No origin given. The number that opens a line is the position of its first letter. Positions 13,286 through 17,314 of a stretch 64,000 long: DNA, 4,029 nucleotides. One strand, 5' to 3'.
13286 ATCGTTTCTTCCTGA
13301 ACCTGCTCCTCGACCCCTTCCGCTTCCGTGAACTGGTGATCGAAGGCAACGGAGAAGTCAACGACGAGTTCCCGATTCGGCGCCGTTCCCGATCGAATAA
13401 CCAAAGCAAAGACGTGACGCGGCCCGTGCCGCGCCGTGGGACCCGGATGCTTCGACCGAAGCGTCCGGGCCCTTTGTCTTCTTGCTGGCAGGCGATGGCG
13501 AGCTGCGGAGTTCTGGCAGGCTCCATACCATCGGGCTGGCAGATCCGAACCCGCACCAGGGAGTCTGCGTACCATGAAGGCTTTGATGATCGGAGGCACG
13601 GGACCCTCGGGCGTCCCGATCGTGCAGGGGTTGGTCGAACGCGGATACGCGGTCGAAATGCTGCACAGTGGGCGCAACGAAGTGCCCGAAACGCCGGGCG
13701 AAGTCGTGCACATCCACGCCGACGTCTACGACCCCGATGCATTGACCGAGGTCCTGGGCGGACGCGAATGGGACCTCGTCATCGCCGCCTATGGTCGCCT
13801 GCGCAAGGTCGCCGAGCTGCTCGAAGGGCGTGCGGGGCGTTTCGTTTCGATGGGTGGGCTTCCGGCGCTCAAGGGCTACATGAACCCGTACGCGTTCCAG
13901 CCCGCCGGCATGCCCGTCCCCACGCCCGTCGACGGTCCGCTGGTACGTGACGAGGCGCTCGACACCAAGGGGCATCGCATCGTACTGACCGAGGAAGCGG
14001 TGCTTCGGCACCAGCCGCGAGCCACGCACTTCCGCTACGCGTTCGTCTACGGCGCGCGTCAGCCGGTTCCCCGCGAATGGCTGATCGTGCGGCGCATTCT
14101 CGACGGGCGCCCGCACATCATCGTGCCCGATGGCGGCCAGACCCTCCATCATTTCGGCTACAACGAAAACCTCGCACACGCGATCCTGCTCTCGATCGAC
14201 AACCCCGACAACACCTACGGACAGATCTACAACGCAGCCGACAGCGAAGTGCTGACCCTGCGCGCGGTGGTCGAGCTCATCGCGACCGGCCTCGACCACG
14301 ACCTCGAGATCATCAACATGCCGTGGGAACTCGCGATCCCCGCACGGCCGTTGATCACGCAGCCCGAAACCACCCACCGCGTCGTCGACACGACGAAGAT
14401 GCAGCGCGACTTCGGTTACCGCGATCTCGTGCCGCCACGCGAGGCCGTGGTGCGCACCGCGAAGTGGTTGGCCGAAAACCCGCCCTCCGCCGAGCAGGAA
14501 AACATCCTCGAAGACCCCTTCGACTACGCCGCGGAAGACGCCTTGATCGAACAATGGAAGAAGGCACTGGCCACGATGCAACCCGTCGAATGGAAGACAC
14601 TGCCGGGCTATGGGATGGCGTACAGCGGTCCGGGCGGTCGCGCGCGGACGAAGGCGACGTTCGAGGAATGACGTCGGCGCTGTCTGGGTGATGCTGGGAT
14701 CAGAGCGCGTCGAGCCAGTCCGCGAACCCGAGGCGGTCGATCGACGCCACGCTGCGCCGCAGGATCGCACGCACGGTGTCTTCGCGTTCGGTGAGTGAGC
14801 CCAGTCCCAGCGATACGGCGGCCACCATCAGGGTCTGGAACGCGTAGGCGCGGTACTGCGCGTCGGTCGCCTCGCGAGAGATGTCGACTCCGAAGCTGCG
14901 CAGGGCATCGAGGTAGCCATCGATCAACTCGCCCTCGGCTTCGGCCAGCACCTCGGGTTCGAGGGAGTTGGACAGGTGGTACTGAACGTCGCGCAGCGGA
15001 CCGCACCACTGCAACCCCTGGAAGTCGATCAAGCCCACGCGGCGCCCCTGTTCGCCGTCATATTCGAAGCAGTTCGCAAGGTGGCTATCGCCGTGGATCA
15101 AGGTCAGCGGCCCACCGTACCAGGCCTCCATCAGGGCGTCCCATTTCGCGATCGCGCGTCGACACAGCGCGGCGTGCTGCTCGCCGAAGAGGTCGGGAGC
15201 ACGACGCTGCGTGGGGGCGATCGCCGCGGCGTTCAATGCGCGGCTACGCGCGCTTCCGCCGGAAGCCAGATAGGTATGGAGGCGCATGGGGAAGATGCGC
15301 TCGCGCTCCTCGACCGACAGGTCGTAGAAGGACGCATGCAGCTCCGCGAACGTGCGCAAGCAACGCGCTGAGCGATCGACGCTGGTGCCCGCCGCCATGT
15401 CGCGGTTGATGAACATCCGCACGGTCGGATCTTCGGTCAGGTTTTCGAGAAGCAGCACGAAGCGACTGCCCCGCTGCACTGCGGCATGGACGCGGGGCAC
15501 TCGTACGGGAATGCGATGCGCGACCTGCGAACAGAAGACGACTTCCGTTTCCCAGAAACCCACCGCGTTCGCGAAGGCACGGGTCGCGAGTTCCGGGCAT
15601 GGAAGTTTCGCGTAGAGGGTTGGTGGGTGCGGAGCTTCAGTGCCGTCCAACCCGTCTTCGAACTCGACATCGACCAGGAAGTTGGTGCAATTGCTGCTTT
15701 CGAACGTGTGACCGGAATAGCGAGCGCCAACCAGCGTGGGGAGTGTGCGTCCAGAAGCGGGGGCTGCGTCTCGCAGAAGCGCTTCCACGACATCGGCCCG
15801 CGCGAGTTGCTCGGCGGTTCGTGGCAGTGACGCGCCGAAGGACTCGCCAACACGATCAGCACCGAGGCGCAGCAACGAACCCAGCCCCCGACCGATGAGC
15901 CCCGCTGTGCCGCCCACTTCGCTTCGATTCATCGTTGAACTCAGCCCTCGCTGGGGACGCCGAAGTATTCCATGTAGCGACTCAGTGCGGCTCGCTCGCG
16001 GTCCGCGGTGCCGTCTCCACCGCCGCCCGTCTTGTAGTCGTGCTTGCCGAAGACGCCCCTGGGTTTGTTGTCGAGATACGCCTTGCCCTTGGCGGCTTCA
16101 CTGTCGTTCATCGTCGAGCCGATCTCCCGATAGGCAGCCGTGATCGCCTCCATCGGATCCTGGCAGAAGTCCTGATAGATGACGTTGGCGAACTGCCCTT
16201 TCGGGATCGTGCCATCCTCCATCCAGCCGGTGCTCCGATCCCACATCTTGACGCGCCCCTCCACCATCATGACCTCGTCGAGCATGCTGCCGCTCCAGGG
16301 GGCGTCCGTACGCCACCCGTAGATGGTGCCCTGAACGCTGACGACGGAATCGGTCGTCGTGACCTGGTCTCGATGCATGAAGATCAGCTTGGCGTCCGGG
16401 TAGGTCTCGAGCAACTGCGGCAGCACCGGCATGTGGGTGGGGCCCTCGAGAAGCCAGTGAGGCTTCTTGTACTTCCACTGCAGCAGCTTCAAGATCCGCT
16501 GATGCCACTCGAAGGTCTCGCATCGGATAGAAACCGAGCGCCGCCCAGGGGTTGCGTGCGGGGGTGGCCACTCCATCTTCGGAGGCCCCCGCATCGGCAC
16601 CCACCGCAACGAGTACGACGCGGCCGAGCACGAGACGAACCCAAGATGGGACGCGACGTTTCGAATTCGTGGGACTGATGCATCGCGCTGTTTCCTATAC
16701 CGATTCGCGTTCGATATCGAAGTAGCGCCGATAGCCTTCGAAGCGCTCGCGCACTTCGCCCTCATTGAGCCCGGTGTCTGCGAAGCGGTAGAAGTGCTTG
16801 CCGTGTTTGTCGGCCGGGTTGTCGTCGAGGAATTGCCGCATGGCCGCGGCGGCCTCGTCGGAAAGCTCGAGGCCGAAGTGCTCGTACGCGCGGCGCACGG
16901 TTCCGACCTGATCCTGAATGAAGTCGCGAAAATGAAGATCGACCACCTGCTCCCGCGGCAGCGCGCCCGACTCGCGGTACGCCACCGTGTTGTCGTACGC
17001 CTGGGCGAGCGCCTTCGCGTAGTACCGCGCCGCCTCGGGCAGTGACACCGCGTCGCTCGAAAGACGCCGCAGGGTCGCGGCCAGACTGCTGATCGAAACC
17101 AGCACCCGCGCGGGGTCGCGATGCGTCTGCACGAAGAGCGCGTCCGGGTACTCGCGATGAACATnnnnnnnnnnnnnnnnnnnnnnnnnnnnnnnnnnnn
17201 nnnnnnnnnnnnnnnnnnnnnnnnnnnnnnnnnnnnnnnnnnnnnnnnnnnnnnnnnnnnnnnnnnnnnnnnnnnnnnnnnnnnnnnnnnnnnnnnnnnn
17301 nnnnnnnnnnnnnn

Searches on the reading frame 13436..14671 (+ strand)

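Call 53: search_protein_families(library=pfam, proteins=[window:13436-14671:+], max_evalue=0.00001)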
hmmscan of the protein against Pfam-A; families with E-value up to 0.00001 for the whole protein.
window:13436-14671:+ (411 aa): 1 family
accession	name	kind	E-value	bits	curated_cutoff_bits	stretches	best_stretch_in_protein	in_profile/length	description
PF01370.27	Epimerase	-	8.9e-08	32.3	20.9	0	188-267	156-239/240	NAD dependent epimerase/dehydratase family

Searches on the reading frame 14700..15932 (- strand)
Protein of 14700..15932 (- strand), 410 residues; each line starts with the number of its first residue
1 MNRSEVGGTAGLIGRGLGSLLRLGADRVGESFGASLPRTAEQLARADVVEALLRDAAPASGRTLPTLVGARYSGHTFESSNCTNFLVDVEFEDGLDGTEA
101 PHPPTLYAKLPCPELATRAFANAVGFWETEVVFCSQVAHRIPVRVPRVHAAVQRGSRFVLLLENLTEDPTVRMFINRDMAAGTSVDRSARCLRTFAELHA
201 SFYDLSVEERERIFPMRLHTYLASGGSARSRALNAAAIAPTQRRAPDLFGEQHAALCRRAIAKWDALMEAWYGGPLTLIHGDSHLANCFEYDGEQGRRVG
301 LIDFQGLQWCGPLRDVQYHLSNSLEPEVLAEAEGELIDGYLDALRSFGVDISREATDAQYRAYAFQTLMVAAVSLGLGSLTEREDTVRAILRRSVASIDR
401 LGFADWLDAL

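Call 53: search_protein_families(library=pfam, proteins=[window:14700-15932:-], max_evalue=0.00001)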
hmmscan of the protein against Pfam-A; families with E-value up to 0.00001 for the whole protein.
window:14700-15932:- (410 aa): 2 families
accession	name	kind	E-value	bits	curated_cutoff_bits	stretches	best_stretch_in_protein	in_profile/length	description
PF02958.26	EcKL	-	1.8e-13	50.9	22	1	146-345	79-286/294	Ecdysteroid kinase-like family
PF01636.29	APH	-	2.5e-09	37.7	23.2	1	137-344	47-233/239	Phosphotransferase enzyme family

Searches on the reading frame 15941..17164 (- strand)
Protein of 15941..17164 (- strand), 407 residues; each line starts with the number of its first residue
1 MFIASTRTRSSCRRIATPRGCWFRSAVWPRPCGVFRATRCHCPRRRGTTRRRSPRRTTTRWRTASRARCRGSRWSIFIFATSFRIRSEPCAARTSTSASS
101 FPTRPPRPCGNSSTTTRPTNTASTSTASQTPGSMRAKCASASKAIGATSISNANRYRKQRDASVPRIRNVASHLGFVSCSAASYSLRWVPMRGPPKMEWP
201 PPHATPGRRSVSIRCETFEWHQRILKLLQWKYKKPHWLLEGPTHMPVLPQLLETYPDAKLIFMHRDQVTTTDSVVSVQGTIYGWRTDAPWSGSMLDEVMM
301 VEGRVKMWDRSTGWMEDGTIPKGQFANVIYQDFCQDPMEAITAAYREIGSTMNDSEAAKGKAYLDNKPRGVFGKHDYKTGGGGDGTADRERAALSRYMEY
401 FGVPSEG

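Call 53: search_protein_families(library=pfam, proteins=[window:15941-17164:-], max_evalue=0.00001)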
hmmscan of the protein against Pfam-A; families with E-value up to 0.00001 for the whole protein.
window:15941-17164:- (407 aa): 1 family
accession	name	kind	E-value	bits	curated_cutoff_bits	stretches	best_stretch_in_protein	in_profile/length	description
PF13469.12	Sulfotransfer_3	-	2e-13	51.6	27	1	219-353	85-215/216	Sulfotransferase family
